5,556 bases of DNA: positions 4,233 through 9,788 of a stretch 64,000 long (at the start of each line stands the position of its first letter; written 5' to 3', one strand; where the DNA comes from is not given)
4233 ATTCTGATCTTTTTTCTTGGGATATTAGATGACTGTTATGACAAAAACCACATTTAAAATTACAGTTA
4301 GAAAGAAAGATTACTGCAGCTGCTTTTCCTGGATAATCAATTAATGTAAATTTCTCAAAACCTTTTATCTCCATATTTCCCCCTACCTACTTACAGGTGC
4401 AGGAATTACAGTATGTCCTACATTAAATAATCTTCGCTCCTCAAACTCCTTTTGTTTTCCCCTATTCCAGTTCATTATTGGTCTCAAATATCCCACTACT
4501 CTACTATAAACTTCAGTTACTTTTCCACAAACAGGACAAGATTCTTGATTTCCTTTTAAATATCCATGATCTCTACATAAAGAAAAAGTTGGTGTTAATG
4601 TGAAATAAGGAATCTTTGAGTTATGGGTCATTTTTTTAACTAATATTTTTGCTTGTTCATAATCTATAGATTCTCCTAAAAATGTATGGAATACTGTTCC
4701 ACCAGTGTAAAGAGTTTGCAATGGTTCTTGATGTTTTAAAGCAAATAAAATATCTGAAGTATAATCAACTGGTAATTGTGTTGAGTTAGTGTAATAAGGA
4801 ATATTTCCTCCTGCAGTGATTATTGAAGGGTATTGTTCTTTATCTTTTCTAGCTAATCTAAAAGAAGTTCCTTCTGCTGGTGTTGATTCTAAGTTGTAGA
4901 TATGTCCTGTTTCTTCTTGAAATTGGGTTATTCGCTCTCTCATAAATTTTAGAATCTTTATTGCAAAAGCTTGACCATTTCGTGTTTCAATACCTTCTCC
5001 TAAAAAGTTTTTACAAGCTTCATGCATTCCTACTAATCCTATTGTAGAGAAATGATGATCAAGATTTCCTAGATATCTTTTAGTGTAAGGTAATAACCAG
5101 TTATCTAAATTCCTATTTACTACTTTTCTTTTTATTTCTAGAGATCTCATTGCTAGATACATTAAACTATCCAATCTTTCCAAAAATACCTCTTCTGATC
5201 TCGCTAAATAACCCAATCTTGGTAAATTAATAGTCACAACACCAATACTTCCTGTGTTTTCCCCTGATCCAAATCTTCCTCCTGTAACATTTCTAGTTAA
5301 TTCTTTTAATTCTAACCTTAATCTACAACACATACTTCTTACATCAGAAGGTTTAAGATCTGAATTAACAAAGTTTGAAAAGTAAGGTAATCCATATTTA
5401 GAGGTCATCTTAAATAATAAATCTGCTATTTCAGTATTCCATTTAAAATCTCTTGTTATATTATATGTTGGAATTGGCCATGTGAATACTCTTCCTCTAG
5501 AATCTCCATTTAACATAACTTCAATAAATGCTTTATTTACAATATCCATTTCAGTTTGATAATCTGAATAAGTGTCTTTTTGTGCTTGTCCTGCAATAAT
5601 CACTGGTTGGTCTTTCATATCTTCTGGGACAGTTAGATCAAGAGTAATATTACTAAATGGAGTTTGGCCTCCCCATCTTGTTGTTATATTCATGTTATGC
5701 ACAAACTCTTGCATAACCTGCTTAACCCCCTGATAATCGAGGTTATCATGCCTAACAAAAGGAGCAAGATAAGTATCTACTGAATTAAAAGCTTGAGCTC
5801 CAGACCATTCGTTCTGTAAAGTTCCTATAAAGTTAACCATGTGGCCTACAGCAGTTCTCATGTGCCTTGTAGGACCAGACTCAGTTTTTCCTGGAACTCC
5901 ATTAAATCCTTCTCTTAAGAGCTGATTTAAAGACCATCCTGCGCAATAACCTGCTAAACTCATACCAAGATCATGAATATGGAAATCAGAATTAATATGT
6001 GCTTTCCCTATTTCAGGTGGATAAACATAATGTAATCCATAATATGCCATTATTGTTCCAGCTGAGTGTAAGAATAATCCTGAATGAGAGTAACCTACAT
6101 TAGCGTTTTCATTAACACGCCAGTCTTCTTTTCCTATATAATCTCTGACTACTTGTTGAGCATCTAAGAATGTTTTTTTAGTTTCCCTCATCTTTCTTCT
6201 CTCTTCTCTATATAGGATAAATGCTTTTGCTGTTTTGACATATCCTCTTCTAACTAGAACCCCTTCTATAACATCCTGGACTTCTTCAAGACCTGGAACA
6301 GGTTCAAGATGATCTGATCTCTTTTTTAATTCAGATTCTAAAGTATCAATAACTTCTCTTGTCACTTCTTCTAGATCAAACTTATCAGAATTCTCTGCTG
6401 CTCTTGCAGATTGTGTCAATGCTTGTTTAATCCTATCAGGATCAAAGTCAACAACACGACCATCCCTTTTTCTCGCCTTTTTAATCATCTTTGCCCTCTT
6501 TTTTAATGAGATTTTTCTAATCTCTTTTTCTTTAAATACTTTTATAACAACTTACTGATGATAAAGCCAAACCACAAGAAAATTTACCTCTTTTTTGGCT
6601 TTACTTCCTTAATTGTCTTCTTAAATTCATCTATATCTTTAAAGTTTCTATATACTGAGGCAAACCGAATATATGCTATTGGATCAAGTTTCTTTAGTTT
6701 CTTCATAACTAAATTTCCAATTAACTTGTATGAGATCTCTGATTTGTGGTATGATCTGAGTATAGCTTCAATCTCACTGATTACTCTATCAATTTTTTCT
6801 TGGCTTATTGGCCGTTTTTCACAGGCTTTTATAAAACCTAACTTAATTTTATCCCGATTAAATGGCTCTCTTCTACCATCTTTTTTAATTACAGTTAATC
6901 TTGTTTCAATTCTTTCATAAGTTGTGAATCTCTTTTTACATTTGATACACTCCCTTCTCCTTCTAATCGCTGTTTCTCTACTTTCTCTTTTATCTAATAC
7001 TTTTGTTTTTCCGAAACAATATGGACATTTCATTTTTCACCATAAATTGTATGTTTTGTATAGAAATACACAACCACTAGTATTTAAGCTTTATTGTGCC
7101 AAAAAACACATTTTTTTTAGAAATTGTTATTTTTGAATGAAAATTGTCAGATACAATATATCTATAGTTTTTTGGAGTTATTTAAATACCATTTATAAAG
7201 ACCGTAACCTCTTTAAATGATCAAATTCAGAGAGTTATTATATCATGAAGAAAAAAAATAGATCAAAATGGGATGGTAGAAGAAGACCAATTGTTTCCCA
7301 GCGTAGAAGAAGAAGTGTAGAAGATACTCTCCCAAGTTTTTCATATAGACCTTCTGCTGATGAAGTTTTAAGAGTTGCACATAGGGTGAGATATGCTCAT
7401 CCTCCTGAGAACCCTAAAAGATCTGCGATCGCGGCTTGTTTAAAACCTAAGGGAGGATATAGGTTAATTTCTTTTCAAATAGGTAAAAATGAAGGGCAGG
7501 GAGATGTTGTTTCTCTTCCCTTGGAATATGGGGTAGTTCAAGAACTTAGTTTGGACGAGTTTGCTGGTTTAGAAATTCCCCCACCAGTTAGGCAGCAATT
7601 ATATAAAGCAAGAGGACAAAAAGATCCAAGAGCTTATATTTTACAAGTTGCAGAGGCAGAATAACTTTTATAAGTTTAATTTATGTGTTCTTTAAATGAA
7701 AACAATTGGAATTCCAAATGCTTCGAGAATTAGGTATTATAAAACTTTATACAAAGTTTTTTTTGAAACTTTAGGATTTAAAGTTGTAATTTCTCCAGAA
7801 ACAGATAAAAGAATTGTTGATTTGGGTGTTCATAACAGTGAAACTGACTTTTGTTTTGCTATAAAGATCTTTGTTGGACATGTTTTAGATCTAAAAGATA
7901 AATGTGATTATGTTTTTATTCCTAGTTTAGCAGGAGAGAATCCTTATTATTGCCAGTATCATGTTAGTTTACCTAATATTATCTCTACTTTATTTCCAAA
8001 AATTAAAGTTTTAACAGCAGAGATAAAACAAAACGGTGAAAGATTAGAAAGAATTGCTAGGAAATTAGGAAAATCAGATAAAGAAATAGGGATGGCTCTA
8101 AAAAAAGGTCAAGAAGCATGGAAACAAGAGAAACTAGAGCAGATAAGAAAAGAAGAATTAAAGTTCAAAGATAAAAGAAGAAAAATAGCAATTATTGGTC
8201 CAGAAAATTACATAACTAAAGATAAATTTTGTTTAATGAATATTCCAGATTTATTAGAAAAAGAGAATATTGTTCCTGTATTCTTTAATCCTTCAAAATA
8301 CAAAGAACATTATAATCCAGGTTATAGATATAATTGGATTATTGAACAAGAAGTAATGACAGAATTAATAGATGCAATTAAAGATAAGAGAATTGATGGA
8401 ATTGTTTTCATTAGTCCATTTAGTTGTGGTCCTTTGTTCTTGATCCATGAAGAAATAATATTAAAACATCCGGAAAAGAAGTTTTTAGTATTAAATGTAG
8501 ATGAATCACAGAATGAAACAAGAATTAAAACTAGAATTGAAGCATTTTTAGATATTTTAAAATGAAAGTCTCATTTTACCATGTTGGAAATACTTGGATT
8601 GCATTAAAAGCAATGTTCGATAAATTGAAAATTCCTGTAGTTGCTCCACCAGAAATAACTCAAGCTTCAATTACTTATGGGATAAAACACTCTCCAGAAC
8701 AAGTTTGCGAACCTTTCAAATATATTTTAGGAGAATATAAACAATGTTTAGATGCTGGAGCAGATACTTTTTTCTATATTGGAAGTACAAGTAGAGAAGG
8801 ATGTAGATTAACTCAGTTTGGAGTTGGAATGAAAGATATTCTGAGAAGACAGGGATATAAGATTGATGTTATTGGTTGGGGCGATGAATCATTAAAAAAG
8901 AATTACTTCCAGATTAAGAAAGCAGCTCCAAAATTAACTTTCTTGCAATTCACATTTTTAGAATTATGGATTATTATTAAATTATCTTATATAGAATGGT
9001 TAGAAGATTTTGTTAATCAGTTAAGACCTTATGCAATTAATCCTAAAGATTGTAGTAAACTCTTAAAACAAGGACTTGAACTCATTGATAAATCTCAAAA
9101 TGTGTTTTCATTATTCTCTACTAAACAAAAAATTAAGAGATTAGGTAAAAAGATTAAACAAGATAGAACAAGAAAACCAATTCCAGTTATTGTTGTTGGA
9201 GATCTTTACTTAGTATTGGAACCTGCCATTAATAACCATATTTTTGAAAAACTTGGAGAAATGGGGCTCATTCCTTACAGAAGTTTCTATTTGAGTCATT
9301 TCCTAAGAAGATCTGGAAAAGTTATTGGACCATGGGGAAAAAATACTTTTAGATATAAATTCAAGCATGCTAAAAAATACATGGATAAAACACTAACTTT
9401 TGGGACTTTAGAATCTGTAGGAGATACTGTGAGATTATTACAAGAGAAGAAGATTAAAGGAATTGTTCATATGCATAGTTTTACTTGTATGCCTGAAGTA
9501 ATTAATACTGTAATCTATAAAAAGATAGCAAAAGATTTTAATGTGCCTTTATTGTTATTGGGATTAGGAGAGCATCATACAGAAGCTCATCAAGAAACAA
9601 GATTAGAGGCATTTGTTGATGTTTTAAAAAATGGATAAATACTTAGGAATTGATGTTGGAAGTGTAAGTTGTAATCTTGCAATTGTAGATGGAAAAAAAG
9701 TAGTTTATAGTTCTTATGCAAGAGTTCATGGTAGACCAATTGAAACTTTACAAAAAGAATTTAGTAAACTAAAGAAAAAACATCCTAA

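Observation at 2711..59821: Two protein-composition classes: about 25 R/G/P/D/E/W-rich ORFans interleaved singly among K/I/N-rich core genes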

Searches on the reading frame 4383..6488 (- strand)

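Call 12: search_protein_families(library=pfam, max_evalue=0.01, proteins=[window:4383-6488:-])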
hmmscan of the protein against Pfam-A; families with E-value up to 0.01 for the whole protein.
window:4383-6488:- (701 aa): 2 families
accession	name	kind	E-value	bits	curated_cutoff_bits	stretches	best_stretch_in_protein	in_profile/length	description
PF13597.11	NRDD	-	7.1e-188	626.2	26.2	1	127-688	1-562/562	Anaerobic ribonucleoside-triphosphate reductase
PF03477.21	ATP-cone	-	1.1e-15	58.4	25.8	1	5-98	3-87/88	ATP cone domain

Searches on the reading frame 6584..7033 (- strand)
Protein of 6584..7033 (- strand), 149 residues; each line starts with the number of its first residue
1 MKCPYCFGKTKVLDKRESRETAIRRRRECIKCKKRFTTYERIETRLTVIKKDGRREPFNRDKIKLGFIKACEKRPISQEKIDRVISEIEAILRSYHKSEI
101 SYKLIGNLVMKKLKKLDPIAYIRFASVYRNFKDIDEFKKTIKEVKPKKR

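Call 15: search_protein_families(library=pfam, max_evalue=0.001, proteins=[window:6584-7033:-])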
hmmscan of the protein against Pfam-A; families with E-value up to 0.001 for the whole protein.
window:6584-7033:- (149 aa): 2 families
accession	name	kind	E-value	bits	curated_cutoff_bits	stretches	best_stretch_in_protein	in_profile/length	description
PF03477.21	ATP-cone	-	4e-24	85.4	25.8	1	47-133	2-87/88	ATP cone domain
PF22811.2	Zn_ribbon_NrdR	-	1.9e-15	56.9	27.2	1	1-40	1-42/42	Transcriptional repressor NrdR-like, N-terminal domain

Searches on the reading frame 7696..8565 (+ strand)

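Call 15: search_protein_families(library=pfam, max_evalue=0.001, proteins=[window:7696-8565:+])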
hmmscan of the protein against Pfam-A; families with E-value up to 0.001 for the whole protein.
window:7696-8565:+ (289 aa): 2 families
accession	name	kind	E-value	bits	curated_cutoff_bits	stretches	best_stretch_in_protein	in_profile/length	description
PF09989.15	DUF2229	-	1e-34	120.5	29.4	1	3-195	1-213/218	CoA enzyme activase uncharacterised domain (DUF2229)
PF06050.19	HGD-D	-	4.1e-06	27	28.4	1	217-288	268-342/342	2-hydroxyglutaryl-CoA dehydratase, D-component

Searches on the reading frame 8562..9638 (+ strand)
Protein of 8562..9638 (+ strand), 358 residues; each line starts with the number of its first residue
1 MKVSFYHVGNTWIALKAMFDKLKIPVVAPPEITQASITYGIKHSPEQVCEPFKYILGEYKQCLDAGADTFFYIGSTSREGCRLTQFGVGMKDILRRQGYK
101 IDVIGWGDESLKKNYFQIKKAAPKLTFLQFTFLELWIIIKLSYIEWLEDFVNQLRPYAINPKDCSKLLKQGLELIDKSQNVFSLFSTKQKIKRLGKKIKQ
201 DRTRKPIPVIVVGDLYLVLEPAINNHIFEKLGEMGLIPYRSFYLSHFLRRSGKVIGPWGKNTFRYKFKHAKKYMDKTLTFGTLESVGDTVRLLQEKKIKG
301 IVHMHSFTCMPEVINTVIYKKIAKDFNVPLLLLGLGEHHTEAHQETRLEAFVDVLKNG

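Call 15: search_protein_families(library=pfam, max_evalue=0.001, proteins=[window:8562-9638:+])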
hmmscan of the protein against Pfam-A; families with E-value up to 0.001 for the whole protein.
window:8562-9638:+ (358 aa): 1 family
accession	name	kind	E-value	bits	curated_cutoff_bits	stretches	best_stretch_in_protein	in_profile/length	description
PF09989.15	DUF2229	-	3.2e-09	37.2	29.4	1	15-72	17-75/218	CoA enzyme activase uncharacterised domain (DUF2229)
